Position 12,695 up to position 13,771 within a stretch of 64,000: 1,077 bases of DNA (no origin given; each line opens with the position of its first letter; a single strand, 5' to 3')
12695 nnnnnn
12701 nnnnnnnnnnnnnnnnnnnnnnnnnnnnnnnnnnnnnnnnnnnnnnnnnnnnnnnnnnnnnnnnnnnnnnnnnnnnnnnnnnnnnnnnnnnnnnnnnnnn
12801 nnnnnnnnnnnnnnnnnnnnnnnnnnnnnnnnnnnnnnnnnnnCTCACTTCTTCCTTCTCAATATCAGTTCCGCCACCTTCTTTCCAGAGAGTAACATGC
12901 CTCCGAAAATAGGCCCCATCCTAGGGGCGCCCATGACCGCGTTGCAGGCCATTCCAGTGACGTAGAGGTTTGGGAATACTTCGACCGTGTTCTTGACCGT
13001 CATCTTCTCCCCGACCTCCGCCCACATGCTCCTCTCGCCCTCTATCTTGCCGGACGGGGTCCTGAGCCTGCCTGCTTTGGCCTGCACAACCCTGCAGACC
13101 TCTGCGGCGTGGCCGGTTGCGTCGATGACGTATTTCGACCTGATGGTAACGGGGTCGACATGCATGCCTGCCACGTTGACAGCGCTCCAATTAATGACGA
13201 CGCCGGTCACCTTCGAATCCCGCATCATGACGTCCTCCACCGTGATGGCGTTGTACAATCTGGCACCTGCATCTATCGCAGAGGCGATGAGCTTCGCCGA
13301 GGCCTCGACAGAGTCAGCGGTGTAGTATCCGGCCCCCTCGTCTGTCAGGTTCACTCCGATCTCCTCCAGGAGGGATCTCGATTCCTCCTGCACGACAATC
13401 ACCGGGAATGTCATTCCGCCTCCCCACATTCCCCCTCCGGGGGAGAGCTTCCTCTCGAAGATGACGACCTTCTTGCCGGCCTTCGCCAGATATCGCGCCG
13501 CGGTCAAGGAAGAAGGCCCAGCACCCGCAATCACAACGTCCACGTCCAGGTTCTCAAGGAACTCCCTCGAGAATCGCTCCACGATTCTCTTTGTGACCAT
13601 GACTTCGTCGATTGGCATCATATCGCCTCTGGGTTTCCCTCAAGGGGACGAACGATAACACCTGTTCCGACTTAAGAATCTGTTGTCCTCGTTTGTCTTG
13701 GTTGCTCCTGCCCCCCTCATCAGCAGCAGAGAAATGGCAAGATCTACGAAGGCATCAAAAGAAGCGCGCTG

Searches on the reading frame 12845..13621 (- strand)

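Call 70: search_protein_families(library=pfam, proteins=[window:12845-13621:-], max_evalue=0.001)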
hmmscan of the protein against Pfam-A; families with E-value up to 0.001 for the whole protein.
window:12845-13621:- (258 aa): 8 families
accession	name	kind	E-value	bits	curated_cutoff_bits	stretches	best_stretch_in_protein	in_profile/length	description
PF01946.23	Thi4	-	9.7e-83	277.4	26.2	1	10-239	1-235/235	Thi4 family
PF12831.13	FAD_oxidored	-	1.1e-10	41.8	27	1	28-172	1-147/416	FAD dependent oxidoreductase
PF01266.30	DAO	-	6.2e-09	36.3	27.9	1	28-64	1-37/353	FAD dependent oxidoreductase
PF00890.30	FAD_binding_2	-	1.8e-08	34.4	20.4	1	28-60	1-33/414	FAD binding domain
PF13450.12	NAD_binding_8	-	2.8e-07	31.2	21.9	1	31-63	1-33/68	NAD(P)-binding Rossmann-like domain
PF07992.20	Pyr_redox_2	-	6e-06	26.3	26.1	1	28-178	2-116/291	Pyridine nucleotide-disulphide oxidoreductase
PF01494.25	FAD_binding_3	-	2e-05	24.4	22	1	26-58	1-33/349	FAD binding domain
PF03486.20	HI0933_like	-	0.00053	20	50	0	28-63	2-37/244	HI0933-like protein Rossmann domain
